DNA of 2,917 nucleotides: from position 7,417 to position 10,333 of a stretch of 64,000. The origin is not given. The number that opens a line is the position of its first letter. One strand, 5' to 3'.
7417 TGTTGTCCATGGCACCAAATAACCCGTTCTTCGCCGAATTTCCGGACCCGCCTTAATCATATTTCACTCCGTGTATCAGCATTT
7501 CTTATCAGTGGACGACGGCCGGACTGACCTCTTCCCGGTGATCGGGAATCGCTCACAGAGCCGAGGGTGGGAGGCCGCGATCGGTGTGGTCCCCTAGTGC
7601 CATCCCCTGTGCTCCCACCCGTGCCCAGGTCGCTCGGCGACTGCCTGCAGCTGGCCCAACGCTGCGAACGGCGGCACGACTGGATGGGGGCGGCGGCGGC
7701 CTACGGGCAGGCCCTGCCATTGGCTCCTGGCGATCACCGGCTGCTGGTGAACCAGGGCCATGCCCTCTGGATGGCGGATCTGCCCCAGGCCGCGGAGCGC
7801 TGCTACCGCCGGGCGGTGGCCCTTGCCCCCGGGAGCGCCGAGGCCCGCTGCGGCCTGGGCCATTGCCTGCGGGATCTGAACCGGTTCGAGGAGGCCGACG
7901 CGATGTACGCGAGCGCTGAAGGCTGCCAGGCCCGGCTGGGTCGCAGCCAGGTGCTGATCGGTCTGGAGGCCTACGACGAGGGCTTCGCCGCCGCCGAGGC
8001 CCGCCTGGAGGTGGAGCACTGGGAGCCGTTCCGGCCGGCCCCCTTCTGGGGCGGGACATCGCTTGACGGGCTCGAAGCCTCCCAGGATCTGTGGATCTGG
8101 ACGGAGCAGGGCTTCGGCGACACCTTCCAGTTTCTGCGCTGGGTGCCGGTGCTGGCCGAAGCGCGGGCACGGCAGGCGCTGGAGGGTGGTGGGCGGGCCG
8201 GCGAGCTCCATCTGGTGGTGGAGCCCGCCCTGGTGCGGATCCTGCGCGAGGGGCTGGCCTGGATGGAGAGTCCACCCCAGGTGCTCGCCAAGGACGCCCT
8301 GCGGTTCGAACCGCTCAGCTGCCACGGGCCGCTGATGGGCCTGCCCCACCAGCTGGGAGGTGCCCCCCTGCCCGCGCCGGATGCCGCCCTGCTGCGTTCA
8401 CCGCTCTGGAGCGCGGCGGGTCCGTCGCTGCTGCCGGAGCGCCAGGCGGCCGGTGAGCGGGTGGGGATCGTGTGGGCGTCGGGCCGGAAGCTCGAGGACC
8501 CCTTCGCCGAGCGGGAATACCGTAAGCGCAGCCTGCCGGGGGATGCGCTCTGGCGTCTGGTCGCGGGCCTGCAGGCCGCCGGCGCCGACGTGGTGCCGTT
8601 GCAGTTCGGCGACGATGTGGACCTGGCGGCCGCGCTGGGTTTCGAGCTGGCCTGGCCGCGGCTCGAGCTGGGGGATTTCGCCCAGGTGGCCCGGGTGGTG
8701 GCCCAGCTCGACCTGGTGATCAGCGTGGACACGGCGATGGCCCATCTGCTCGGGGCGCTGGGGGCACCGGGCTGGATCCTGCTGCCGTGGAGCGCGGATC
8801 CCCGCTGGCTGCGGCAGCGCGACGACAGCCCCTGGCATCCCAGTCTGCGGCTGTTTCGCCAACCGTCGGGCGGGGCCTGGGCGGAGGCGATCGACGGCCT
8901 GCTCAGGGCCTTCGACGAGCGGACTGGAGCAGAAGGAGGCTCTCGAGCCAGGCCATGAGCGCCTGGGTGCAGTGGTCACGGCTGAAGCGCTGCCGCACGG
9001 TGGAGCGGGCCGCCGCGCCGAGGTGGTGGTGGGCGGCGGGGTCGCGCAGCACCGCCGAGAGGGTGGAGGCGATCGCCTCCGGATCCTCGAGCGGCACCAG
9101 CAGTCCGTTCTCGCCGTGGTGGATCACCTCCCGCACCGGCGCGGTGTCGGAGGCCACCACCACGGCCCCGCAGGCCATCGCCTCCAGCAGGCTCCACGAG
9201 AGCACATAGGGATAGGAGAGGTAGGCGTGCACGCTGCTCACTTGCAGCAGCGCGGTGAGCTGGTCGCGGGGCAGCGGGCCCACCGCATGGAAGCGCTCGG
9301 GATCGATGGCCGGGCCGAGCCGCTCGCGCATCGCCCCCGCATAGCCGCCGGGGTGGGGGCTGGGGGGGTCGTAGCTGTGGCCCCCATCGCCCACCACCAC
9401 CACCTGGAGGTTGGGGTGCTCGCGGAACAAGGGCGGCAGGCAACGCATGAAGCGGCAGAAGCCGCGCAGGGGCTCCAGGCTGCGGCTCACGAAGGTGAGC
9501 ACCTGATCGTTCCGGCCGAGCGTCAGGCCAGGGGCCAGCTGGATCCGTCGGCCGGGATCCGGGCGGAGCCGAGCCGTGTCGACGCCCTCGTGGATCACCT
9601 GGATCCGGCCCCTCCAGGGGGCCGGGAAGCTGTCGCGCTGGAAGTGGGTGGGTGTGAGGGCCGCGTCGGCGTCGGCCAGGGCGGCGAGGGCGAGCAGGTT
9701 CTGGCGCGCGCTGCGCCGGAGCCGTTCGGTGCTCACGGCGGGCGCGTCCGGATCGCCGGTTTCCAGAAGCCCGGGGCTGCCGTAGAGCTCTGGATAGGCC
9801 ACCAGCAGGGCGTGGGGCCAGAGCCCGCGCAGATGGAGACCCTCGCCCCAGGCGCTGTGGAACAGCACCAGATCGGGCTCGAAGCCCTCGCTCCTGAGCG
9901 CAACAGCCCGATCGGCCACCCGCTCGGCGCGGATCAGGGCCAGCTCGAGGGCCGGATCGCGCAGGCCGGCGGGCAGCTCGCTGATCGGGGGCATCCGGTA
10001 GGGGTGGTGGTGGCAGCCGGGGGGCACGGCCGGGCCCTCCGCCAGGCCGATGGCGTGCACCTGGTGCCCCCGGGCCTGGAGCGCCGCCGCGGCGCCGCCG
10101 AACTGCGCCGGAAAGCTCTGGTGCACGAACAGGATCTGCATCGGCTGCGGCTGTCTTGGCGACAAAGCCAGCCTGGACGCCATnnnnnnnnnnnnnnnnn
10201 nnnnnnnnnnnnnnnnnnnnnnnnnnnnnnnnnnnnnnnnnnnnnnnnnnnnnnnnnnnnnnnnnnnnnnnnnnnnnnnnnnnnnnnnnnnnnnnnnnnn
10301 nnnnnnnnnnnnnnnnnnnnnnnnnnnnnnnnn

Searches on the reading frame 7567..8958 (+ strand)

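Call 35: search_protein_families(library=pfam, proteins=[window:7567-8958:+], max_evalue=0.00001)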
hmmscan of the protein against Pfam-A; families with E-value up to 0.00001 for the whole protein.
window:7567-8958:+ (463 aa): 1 family
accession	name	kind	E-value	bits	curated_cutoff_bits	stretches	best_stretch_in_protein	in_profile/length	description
PF00515.34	TPR_1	-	1.3e-07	31.5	27.8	0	91-114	1-24/34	Tetratricopeptide repeat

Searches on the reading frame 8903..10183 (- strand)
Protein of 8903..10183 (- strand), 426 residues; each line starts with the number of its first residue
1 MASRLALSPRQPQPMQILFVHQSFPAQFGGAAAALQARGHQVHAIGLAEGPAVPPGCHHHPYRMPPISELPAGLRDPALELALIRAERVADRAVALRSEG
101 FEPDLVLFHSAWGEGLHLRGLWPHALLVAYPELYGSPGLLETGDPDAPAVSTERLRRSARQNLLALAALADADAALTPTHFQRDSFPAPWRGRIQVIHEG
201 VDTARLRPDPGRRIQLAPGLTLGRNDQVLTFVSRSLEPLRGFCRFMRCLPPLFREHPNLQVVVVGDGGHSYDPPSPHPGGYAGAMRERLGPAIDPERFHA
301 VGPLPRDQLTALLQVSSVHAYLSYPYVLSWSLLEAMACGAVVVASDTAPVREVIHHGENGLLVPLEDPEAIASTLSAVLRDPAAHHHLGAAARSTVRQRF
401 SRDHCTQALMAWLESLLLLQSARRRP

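Call 35: search_protein_families(library=pfam, proteins=[window:8903-10183:-], max_evalue=0.00001)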
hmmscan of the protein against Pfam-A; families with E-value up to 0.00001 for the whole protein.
window:8903-10183:- (426 aa): 5 families
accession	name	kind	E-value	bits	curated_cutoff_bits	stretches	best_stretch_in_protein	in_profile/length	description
PF12000.14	Glyco_trans_4_3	-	1.7e-32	112.9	25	1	39-205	2-167/168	Glycosyl transferase family 4 group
PF13692.12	Glyco_trans_1_4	-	1.9e-19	70.8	27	1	227-381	2-142/142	Glycosyl transferases group 1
PF00534.26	Glycos_transf_1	-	6.2e-19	68.6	26.4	1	228-394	16-171/172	Glycosyl transferases group 1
PF13524.12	Glyco_trans_1_2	-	1.3e-09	38.6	25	1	249-410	6-143/144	Glycosyl transferase-like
PF13439.12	Glyco_transf_4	-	2e-06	28.4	28.5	1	32-205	12-170/170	Glycosyltransferase Family 4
